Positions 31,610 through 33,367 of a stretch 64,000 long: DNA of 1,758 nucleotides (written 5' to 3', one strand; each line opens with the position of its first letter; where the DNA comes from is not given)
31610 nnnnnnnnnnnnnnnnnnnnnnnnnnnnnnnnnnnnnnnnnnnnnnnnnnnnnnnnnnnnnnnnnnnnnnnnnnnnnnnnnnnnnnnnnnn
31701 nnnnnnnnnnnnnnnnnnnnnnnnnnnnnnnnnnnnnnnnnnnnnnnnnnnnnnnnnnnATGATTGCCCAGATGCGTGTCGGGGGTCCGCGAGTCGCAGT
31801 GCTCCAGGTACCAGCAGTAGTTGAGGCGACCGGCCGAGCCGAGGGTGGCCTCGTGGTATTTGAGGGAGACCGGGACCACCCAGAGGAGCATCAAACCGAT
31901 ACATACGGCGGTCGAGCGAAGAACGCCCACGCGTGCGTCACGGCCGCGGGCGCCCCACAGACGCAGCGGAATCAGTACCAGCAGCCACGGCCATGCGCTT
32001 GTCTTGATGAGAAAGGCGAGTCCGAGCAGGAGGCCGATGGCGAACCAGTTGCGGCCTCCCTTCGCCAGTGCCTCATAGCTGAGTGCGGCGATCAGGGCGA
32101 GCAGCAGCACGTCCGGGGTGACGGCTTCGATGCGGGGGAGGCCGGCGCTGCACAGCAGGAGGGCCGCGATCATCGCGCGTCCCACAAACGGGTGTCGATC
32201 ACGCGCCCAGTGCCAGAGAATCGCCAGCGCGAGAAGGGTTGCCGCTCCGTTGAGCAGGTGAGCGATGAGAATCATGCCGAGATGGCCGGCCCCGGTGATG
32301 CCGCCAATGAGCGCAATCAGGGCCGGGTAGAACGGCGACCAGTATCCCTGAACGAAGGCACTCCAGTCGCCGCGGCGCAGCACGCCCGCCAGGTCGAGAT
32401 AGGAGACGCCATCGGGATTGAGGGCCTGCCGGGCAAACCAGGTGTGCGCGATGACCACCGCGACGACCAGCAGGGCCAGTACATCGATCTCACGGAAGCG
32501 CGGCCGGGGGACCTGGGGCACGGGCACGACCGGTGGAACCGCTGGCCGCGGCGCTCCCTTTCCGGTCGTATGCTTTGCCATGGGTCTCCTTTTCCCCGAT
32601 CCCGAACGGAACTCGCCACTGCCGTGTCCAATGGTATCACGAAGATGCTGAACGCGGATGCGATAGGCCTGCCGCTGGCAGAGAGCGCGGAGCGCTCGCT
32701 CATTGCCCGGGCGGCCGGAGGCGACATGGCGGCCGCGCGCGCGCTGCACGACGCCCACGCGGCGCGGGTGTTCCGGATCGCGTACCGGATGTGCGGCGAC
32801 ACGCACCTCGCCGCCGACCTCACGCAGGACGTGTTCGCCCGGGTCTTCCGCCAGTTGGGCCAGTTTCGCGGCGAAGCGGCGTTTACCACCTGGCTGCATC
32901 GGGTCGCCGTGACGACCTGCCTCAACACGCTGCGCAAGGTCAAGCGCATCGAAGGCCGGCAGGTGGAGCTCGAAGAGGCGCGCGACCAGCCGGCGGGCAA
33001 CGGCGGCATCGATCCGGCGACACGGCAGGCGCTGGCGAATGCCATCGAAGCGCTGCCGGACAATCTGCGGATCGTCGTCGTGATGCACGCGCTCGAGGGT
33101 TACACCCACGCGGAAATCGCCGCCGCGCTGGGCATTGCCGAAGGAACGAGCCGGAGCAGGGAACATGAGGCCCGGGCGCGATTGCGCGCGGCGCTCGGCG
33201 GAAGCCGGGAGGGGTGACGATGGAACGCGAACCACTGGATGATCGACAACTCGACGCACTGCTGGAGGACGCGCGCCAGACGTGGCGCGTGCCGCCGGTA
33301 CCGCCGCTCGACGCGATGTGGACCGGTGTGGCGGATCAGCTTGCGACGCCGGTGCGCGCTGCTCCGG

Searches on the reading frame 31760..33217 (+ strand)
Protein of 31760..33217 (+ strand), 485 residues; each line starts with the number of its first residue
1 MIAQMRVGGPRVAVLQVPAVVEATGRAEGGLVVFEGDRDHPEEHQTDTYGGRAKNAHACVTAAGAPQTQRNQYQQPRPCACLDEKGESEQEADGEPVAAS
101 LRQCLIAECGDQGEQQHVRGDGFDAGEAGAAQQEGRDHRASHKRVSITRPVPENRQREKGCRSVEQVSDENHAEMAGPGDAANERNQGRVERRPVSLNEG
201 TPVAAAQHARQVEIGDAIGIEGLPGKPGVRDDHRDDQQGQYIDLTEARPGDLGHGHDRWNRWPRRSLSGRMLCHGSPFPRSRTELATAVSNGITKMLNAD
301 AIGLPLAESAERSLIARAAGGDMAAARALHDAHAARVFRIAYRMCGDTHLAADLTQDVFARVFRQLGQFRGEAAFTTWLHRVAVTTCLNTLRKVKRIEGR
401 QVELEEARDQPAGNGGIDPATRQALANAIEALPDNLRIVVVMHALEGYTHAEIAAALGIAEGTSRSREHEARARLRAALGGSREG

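Call 58: search_protein_families(library=pfam, proteins=[window:31760-33217:+], max_evalue=0.00001)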
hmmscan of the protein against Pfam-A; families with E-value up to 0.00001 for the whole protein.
window:31760-33217:+ (485 aa): 3 families
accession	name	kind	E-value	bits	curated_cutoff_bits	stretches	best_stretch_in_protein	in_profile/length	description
PF04542.20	Sigma70_r2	-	9.8e-17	61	24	1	330-396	2-70/71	Sigma-70 region 2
PF08281.18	Sigma70_r4_2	-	5.7e-14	51.9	25.7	1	422-475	1-54/54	Sigma-70, region 4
PF04545.22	Sigma70_r4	-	2.2e-10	40.3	24.1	1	428-477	1-50/50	Sigma-70, region 4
